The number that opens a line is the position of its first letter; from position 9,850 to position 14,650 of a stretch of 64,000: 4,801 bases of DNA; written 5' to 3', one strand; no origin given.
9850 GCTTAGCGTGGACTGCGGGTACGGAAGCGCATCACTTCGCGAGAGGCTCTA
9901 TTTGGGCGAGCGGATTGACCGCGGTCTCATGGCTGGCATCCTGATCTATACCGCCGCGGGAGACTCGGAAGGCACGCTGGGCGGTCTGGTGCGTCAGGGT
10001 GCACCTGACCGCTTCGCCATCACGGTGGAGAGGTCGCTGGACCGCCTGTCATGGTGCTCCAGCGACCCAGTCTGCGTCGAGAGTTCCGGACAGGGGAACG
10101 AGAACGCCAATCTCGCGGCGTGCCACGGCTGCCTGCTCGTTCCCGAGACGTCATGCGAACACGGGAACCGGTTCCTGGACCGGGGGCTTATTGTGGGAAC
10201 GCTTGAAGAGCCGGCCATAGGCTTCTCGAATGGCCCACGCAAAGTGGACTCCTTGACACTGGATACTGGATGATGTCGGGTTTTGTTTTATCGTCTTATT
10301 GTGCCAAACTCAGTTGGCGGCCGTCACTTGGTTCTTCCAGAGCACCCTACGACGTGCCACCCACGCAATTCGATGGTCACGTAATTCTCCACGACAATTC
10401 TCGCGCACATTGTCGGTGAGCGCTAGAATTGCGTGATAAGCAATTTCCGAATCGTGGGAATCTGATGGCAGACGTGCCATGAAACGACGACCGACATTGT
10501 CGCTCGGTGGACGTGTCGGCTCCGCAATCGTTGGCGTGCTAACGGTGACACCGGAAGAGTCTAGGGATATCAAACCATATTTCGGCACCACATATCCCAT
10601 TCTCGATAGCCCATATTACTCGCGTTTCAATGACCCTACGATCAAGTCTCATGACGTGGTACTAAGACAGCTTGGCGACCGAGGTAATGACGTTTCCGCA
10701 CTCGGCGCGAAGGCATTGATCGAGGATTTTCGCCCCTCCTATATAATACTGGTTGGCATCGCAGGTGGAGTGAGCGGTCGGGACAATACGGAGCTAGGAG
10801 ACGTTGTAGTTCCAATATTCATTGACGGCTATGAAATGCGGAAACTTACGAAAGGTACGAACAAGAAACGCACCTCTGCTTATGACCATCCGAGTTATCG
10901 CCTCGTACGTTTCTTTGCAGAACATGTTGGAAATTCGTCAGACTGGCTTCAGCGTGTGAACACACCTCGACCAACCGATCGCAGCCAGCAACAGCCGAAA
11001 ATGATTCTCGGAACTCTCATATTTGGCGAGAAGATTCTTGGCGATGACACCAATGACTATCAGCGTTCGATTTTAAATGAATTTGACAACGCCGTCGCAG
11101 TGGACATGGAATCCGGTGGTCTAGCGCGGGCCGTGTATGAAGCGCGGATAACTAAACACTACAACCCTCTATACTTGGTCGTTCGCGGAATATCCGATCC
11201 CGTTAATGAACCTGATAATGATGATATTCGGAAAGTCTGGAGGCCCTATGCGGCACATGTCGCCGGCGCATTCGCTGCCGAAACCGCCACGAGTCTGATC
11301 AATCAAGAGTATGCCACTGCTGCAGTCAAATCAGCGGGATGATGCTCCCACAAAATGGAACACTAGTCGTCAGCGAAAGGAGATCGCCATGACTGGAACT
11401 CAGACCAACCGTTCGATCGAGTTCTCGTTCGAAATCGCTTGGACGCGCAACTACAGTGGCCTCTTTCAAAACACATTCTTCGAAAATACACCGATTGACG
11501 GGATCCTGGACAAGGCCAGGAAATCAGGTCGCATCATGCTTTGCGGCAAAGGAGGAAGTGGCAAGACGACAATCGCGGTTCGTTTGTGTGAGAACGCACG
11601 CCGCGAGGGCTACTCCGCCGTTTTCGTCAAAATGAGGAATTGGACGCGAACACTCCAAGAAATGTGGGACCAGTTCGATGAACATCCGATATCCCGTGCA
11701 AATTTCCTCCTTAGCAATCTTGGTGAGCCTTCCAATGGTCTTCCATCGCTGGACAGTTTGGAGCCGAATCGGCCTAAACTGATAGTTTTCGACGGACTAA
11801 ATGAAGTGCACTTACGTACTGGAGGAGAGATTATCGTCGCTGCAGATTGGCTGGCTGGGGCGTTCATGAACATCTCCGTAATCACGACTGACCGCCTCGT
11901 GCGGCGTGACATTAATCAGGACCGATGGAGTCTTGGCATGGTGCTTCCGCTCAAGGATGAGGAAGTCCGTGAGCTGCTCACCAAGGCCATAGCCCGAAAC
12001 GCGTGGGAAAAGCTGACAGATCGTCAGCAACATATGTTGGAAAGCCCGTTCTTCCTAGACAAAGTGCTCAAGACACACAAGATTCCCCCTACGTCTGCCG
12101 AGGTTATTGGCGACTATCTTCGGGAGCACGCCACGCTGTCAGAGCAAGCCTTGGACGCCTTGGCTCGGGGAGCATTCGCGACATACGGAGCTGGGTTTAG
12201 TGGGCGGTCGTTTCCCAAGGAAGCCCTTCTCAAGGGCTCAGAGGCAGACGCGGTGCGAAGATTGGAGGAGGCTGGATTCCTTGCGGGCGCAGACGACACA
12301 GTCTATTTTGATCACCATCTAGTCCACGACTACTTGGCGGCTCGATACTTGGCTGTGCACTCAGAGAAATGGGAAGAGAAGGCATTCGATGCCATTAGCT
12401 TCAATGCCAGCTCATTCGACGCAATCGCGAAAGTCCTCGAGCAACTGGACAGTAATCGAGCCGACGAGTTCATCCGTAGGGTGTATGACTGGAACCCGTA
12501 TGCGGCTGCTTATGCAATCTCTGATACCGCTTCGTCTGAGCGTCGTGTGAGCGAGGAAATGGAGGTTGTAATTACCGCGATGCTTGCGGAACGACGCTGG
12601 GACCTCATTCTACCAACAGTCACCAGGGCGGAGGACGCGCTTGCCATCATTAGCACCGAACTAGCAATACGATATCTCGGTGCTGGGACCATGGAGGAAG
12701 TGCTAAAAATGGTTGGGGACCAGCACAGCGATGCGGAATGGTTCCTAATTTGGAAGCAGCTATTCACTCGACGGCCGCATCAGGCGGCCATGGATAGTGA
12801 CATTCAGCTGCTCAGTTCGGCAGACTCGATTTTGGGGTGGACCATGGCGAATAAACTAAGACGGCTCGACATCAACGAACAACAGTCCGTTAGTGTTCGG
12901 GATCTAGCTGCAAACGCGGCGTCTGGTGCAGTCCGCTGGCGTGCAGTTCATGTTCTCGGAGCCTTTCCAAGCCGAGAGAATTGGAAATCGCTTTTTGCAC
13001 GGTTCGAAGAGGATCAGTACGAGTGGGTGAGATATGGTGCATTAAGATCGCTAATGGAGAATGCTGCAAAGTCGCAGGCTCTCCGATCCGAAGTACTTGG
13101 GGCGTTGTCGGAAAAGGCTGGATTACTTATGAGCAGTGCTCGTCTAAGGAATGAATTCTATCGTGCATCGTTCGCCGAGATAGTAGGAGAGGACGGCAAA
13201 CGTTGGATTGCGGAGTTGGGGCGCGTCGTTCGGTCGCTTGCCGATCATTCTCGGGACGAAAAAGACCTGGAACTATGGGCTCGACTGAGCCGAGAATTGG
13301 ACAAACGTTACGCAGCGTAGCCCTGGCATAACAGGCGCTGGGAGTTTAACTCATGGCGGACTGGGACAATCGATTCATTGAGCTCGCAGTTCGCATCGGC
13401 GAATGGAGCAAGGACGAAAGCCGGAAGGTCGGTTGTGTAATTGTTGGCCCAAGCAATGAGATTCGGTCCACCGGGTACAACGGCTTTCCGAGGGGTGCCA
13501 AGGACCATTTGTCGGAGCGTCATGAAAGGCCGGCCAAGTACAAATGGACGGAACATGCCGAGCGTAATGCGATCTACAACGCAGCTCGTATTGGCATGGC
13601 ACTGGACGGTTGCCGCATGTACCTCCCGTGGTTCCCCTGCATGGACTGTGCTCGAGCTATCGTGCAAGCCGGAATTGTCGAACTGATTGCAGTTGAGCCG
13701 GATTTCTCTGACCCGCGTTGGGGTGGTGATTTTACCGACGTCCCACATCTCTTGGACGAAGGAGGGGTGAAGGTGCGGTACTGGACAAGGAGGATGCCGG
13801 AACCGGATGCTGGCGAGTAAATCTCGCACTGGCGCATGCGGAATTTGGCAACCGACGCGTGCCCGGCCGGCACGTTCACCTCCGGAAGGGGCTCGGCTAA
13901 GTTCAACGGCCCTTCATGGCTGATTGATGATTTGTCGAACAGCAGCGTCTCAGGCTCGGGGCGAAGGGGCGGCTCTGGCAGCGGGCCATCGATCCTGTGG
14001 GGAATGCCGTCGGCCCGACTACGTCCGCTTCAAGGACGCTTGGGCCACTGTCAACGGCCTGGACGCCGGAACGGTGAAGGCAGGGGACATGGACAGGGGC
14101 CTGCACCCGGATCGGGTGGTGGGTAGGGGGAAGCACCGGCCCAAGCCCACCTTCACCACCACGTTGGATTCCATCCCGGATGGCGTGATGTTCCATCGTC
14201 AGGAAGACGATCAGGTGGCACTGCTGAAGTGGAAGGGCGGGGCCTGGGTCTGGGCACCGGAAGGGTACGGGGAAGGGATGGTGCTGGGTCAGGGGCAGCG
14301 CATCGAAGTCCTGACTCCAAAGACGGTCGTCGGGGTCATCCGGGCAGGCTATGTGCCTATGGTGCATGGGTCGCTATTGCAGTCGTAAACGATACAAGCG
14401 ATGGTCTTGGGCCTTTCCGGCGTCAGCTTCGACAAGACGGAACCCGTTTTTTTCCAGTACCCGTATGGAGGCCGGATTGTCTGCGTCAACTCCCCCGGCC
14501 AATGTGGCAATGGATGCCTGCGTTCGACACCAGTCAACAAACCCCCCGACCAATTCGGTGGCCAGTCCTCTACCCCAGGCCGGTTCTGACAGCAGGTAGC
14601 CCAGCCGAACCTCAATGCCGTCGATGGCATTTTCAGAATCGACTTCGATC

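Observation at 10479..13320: Split bacterial NLR: PNP-fold nucleosidase effector gene followed by a STAND-HEAT NTPase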

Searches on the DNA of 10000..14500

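Call 99: search_rna_families(source=window, start=10000, end=14500, threshold=evalue, max_evalue=1)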
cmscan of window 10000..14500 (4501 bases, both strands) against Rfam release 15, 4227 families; matches with E-value up to 1: 1.
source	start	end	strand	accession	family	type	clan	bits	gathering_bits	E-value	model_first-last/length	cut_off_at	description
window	10028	10142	-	RF02342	ar7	Gene; sRNA;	-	21.6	60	0.31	1-145/145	no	Alphaproteobacterial sRNA ar7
